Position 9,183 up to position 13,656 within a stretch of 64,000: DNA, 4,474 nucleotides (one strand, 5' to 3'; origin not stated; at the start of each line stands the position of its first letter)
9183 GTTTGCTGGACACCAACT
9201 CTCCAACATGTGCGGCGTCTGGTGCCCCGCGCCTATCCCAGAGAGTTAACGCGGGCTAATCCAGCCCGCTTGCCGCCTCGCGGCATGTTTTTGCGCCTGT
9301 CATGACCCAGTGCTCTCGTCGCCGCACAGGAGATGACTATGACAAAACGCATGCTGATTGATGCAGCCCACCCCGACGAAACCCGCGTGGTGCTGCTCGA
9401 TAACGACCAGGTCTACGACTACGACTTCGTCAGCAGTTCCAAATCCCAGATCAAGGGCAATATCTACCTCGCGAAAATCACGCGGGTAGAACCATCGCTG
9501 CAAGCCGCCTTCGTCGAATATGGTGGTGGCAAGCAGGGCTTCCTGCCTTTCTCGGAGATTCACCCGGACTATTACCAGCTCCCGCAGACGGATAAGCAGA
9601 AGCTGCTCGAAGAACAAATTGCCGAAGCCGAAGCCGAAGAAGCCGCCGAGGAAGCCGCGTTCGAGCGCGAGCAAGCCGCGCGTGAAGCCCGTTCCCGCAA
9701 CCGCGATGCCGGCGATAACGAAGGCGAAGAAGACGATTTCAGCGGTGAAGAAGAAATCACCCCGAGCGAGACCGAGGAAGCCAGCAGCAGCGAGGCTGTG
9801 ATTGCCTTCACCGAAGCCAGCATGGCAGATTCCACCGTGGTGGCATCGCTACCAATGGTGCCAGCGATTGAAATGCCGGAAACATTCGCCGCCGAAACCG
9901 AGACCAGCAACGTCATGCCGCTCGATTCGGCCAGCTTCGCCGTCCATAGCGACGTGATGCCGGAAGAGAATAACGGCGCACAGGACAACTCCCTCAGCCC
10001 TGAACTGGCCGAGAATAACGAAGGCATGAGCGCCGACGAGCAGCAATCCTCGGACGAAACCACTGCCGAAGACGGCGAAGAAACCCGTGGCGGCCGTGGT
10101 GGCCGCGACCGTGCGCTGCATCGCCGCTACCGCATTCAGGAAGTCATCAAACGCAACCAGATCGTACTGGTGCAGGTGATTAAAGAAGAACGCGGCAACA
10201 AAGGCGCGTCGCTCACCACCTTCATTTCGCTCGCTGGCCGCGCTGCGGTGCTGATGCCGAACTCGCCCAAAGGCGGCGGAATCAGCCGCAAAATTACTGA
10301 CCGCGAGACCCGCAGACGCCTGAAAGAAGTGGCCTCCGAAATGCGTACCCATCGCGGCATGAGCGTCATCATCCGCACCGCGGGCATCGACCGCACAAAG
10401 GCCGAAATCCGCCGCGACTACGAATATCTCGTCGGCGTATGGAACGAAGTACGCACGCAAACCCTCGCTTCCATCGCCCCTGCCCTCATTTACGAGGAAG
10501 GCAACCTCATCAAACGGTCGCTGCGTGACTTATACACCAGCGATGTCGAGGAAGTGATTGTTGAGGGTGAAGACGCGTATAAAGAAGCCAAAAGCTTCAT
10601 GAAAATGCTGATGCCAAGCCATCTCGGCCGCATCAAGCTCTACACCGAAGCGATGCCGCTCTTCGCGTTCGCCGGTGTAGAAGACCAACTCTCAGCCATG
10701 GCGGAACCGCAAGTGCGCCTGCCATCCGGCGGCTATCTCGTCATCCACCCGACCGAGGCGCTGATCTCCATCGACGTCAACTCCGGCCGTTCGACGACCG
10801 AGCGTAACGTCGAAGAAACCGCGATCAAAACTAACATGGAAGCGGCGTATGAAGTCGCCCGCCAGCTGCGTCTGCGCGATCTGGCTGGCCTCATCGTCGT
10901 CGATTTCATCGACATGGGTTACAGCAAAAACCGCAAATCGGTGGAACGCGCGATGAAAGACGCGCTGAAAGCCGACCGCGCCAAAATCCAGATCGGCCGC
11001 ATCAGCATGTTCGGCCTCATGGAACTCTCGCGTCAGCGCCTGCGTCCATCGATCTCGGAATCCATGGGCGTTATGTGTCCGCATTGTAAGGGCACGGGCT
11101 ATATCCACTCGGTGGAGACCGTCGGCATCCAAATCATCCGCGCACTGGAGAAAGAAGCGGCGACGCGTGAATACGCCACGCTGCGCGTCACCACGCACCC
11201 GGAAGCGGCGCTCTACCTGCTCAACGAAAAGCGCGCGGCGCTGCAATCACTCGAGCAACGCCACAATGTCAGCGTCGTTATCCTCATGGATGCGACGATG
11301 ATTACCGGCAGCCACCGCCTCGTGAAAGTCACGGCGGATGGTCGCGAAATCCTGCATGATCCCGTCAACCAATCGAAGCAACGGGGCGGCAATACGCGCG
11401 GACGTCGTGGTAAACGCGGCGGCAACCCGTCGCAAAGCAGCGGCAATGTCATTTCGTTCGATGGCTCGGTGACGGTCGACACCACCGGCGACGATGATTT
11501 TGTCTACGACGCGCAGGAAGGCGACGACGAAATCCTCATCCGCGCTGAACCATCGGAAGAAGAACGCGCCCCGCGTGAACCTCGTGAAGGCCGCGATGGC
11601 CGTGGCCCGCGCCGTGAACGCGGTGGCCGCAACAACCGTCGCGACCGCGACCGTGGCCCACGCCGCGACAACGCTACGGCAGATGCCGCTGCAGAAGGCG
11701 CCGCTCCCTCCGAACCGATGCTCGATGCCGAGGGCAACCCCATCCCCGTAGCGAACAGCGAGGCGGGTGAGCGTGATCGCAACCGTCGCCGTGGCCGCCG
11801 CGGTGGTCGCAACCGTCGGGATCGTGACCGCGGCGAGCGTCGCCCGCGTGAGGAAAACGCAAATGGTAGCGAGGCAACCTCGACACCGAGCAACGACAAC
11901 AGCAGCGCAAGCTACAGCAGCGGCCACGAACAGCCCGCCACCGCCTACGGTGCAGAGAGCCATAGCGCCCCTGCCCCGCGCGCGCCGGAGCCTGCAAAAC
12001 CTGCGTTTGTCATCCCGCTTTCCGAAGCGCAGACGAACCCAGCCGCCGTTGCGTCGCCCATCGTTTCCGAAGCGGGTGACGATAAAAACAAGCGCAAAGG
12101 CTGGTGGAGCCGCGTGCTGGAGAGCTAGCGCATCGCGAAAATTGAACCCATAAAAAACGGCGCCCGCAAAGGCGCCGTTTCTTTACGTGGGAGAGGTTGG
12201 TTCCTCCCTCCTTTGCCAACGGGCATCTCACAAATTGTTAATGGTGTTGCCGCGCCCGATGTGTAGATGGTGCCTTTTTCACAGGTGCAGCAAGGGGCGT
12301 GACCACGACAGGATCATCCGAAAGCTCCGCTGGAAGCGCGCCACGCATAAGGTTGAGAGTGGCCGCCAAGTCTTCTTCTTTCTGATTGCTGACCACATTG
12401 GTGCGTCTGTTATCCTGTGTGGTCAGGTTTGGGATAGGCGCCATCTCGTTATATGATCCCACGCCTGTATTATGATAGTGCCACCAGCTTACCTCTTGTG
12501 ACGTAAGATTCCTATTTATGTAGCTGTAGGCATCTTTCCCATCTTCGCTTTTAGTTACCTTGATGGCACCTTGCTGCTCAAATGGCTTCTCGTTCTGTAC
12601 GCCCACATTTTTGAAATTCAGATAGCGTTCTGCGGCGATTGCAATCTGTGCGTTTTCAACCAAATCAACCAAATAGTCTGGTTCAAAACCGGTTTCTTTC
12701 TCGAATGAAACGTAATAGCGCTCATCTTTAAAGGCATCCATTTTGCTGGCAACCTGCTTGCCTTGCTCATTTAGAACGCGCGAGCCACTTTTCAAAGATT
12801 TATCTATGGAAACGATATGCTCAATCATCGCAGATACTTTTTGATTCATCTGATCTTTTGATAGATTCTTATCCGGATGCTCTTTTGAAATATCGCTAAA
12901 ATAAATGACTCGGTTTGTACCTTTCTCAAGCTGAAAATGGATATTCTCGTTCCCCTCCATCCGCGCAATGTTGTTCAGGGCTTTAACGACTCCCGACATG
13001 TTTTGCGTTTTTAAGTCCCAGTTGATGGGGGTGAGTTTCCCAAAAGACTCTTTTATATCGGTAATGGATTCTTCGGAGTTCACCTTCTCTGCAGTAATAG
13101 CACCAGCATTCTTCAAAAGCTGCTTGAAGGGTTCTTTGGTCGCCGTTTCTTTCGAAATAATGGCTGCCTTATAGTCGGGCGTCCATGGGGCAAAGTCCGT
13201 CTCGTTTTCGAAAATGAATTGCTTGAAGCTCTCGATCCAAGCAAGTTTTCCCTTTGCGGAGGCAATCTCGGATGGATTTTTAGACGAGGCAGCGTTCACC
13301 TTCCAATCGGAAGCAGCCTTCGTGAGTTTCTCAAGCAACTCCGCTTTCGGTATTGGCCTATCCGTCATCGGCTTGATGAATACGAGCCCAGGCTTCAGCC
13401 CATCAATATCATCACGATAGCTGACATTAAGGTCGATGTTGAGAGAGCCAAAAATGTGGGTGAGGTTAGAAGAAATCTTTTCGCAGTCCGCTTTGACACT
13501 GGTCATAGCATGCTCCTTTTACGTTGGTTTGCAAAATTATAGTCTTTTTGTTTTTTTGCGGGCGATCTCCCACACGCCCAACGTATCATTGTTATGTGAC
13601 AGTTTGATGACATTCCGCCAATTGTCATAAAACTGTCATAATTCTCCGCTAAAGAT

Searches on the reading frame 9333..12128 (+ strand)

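Call 6: search_protein_families(library=ncbifam, proteins=[window:9333-12128:+], max_evalue=0.001)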
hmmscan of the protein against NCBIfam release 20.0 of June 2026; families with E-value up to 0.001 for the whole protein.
window:9333-12128:+ (931 aa): 5 families
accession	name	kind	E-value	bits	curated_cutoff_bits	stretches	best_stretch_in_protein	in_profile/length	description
TIGR00757.1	RNaseEG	subfamily_domain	2.4e-152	507.7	325.95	1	16-603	1-415/415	Rne/Rng family ribonuclease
NF008074.0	PRK10811.1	equivalog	2.6e-140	469.2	908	2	263-667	85-490/1068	ribonuclease E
NF008689.0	PRK11712.1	equivalog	1.8e-95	320.2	594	2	266-641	91-464/489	ribonuclease G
NF052586.1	RnaseECyano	equivalog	1.2e-76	258.5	900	1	268-644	82-457/619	ribonuclease E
NF052588.1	RnaseEMycob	equivalog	5.5e-73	246.2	1400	2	256-598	406-753/945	ribonuclease E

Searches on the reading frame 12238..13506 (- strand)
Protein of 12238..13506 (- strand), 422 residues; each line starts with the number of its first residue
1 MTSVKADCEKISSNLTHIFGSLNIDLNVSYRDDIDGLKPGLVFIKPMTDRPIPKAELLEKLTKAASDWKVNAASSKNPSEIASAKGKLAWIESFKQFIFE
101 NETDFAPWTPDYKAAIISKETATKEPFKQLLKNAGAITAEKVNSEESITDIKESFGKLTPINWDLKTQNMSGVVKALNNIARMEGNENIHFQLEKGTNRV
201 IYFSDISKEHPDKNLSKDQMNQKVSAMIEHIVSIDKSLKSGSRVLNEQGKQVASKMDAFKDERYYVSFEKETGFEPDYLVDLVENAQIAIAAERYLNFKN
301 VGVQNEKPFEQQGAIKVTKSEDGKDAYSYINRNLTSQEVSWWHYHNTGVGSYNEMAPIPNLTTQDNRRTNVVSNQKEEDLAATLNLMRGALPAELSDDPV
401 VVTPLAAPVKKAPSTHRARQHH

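Call 5: search_protein_families(library=ncbifam, proteins=[window:12238-13506:-], max_evalue=0.01)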
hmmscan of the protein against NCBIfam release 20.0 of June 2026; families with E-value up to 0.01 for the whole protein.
window:12238-13506:- (422 aa): 0 families

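Call 10: search_protein_families(library=pfam, proteins=[window:12238-13506:-], max_evalue=0.01)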
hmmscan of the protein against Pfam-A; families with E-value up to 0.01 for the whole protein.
window:12238-13506:- (422 aa): 0 families

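Call 57: search_solved_structures(query=window:12238-13506:-, max_evalue=1)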
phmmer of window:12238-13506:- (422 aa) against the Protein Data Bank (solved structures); distinct sequences matched with E-value up to 1: 6.
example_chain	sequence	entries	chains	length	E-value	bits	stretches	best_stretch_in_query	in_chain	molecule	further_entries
7p3i_B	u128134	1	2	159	0.064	15.9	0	55-115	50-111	Darpin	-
8gtk_A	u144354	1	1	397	0.076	15.6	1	126-222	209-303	GSDMB isoform-1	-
9k1s_C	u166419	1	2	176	0.28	13.7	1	149-222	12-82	Isoform 4 of Gasdermin-B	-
8efp_C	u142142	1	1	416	0.34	13.5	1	133-222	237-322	Gasdermin-B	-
21am_D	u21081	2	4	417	0.34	13.5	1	133-222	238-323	Gasdermin-B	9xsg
7wjq_B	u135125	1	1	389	0.49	13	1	141-222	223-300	Isoform 2 of Gasdermin-B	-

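Call 81: search_protein_families(library=phrogs, proteins=[window:12238-13506:-], max_evalue=0.001)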
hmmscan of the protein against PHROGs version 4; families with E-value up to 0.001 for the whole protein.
window:12238-13506:- (422 aa): 0 families
